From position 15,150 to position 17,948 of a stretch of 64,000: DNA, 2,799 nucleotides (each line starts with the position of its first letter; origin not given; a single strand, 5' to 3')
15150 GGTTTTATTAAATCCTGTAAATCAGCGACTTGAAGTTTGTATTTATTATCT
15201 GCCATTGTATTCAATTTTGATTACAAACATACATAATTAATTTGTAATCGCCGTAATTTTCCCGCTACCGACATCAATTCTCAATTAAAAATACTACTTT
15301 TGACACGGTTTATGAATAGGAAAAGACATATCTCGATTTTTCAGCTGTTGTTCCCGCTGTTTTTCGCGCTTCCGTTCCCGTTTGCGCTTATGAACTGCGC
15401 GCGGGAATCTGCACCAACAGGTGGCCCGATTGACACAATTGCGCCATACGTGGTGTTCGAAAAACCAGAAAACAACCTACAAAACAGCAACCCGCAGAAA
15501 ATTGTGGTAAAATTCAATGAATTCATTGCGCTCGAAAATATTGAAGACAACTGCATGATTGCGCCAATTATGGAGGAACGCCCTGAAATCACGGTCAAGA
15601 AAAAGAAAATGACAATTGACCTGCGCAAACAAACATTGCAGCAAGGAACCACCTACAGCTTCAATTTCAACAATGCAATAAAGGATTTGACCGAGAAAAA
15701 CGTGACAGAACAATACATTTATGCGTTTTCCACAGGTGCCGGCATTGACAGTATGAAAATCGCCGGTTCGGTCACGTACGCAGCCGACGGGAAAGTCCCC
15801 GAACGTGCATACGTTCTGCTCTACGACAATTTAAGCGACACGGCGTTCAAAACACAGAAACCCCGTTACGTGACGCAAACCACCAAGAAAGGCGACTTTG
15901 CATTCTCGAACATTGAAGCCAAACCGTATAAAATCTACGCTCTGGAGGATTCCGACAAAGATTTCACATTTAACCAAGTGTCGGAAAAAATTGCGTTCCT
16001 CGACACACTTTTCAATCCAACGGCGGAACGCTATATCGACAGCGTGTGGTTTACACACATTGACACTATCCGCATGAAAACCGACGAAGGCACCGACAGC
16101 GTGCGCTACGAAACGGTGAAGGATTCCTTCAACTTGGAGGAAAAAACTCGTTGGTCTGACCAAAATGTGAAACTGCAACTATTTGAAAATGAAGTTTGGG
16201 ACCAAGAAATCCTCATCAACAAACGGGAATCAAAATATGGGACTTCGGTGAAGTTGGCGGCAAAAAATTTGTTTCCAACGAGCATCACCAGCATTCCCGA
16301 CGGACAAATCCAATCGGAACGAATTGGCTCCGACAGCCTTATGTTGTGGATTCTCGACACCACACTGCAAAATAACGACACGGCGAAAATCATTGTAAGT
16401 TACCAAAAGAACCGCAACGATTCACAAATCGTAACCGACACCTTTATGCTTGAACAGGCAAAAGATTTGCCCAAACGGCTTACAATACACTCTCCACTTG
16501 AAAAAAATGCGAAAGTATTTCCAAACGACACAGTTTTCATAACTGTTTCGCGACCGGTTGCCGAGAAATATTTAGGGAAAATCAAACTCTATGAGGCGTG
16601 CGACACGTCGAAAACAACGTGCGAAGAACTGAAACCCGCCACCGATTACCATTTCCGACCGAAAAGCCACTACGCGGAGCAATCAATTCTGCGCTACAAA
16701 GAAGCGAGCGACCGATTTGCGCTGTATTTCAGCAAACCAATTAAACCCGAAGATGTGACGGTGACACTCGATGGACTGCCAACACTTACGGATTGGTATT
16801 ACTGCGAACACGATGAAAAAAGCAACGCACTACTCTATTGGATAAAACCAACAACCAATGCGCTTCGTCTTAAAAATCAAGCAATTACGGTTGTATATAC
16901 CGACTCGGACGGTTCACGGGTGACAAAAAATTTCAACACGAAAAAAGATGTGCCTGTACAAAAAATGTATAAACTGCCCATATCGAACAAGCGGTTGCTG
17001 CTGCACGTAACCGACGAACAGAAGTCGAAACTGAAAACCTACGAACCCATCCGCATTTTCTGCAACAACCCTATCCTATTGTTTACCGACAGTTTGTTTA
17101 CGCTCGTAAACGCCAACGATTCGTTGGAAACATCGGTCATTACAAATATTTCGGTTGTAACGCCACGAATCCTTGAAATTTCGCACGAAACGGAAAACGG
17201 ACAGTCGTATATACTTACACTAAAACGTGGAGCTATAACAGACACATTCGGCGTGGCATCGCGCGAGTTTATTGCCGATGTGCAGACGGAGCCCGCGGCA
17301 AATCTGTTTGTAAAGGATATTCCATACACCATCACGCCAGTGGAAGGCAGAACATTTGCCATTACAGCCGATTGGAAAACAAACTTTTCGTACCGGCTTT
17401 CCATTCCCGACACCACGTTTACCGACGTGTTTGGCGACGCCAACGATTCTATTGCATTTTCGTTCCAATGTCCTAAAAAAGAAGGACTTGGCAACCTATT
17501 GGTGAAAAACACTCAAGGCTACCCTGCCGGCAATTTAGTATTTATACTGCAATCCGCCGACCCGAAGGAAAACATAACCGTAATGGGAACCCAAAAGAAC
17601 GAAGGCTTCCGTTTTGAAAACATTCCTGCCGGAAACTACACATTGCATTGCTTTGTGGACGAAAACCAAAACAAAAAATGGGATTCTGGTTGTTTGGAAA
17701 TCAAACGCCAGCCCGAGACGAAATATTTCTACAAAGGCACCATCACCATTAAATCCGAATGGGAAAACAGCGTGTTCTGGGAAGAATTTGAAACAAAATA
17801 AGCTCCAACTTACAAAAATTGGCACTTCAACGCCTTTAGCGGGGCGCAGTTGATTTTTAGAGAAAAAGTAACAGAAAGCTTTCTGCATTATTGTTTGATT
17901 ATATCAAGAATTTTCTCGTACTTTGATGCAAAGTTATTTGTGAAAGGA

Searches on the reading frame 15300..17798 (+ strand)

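Call 58: search_protein_families(library=pfam, proteins=[window:15300-17798:+], max_evalue=0.00001)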
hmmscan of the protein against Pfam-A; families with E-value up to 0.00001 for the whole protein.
window:15300-17798:+ (833 aa): 3 families
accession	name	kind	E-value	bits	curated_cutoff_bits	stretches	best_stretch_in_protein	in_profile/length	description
PF13205.12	Big_5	-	1.3e-16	61.6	23.6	1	45-145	1-105/105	Bacterial Ig-like domain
PF09912.14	DUF2141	-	1.8e-06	28.3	24.4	0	764-801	40-77/112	Uncharacterized protein conserved in bacteria (DUF2141)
PF13620.12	CarboxypepD_reg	-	4.1e-06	27.5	32.3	0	154-214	2-54/82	Carboxypeptidase regulatory-like domain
